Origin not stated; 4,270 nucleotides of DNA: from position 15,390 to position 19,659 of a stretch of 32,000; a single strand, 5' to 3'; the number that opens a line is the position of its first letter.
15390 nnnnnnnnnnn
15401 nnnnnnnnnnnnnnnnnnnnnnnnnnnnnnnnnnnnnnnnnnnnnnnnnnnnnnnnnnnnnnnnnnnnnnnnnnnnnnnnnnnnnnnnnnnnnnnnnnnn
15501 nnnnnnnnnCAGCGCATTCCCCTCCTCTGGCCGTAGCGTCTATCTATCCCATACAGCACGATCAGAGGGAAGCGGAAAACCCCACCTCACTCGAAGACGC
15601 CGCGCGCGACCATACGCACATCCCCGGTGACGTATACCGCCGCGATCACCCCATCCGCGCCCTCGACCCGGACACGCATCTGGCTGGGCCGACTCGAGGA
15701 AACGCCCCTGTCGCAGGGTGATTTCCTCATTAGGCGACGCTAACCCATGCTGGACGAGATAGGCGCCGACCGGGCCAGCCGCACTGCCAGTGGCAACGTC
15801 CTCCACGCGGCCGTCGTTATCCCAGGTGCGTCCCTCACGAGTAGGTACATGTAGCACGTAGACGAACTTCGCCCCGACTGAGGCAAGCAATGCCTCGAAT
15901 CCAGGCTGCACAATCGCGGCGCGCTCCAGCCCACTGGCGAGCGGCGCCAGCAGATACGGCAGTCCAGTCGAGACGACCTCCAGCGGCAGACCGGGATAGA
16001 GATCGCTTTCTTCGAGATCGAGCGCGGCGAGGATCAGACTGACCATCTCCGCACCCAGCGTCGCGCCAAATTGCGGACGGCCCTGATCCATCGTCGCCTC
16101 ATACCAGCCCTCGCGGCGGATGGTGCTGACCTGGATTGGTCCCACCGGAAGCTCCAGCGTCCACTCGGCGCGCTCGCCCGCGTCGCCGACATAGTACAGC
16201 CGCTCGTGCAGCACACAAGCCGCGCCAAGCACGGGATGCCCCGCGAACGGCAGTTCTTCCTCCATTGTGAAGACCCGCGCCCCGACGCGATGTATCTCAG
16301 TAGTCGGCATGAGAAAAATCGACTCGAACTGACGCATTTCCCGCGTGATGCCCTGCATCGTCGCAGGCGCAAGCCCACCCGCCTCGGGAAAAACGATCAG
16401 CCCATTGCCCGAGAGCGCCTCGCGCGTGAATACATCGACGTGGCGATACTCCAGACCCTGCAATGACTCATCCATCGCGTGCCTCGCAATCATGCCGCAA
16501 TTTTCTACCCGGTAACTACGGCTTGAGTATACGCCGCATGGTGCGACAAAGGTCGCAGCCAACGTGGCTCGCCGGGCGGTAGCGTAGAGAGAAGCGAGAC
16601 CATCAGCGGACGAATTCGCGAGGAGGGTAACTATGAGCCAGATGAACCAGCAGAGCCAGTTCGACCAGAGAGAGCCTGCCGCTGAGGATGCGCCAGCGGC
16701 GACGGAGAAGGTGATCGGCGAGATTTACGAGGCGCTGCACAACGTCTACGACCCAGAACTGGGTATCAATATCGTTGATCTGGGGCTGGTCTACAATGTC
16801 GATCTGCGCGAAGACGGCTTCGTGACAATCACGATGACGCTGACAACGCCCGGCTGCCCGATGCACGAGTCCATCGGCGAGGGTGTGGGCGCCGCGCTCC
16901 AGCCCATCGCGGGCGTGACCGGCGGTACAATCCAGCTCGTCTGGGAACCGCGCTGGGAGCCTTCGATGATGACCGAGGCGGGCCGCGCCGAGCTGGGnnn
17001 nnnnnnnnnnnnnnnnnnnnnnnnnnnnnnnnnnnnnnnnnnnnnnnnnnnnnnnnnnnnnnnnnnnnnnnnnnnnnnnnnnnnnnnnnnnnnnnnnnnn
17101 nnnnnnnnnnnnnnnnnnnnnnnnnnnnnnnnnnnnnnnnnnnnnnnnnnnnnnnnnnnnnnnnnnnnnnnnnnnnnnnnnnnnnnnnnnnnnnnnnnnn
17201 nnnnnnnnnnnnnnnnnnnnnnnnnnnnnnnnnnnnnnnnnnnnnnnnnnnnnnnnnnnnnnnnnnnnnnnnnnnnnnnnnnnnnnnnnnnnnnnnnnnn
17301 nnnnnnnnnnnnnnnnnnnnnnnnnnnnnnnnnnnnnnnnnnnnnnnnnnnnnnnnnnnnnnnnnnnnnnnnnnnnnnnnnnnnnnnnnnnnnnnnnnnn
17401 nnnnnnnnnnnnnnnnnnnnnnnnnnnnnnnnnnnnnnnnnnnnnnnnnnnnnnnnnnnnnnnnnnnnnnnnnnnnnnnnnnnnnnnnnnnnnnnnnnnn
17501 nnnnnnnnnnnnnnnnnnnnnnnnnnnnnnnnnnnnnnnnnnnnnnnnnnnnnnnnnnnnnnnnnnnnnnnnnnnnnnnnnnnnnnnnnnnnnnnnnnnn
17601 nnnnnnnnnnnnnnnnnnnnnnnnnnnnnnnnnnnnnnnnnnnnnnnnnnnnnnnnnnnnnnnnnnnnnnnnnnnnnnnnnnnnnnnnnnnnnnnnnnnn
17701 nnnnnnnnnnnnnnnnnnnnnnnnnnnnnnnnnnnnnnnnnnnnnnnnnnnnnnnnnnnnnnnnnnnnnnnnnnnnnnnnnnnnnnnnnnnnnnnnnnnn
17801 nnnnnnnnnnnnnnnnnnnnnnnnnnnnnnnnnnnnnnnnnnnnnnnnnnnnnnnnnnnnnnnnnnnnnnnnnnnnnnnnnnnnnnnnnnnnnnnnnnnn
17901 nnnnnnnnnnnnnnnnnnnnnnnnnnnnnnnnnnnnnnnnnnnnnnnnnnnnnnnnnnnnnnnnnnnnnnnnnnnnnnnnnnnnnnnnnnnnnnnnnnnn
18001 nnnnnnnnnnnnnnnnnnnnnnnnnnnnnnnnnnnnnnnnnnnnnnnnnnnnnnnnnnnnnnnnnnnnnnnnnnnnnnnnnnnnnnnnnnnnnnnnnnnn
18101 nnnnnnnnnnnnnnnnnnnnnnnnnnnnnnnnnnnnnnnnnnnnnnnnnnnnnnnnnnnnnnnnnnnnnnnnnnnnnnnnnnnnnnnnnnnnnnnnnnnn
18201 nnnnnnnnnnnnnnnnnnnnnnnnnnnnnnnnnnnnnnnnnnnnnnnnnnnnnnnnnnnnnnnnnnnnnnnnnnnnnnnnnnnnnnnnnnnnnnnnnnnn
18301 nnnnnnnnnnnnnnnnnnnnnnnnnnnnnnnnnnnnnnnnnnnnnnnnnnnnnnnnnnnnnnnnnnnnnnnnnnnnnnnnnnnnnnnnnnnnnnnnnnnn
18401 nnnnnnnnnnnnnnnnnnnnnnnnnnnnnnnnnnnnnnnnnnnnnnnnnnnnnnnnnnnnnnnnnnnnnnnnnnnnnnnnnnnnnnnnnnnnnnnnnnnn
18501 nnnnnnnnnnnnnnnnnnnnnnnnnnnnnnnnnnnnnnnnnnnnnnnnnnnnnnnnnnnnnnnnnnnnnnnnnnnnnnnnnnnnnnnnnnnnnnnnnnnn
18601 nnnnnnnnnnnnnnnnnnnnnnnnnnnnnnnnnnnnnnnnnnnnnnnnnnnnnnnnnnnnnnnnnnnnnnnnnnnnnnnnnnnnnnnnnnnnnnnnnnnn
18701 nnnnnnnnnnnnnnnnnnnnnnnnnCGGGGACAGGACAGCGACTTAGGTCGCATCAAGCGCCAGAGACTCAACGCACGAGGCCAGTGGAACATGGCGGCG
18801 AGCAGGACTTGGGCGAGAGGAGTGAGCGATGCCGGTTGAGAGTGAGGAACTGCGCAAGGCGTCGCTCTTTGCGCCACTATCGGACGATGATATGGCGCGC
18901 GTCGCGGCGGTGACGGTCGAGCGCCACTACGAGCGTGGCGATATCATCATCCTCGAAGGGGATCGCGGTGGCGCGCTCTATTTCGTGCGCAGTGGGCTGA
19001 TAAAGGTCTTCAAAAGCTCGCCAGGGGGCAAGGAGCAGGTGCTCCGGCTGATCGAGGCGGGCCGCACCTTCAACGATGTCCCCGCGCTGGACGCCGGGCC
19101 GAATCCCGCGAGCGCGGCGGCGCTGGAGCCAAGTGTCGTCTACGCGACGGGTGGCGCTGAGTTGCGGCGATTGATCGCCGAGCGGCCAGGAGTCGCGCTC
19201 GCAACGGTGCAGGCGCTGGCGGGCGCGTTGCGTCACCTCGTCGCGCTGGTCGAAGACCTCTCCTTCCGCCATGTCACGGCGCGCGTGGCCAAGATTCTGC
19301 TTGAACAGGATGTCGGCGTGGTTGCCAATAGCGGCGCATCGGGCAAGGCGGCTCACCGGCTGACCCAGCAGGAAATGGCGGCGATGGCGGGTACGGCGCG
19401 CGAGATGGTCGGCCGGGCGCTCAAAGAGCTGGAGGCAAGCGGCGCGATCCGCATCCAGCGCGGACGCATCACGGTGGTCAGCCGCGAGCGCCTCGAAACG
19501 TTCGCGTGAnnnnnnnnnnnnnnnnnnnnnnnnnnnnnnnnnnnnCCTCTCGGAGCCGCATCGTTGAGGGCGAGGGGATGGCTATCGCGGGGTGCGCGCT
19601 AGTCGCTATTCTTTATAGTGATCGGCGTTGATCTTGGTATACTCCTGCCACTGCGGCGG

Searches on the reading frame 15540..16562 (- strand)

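Call 51: search_protein_families(library=pfam, proteins=[window:15540-16562:-], max_evalue=0.0001)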
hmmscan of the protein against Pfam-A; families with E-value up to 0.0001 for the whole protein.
window:15540-16562:- (340 aa): 1 family
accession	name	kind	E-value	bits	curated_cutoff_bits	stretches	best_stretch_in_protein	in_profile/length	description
PF02567.21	PhzC-PhzF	-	1.5e-31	110.4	27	1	42-288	1-247/281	Phenazine biosynthesis-like protein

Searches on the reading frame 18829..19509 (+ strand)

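Call 52: search_protein_families(library=pfam, proteins=[window:18829-19509:+], max_evalue=0.0001)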
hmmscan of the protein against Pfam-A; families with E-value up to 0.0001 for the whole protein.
window:18829-19509:+ (226 aa): 3 families
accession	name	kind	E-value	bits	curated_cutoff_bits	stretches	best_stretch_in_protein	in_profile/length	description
PF00027.35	cNMP_binding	-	1.4e-20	73.4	27.5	1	31-118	1-88/89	Cyclic nucleotide-binding domain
PF13545.12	HTH_Crp_2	-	1.2e-15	57.7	27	1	151-224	1-69/70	Crp-like helix-turn-helix domain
PF00325.26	Crp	-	9.6e-06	25.7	21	1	177-207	2-32/32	Bacterial regulatory proteins, crp family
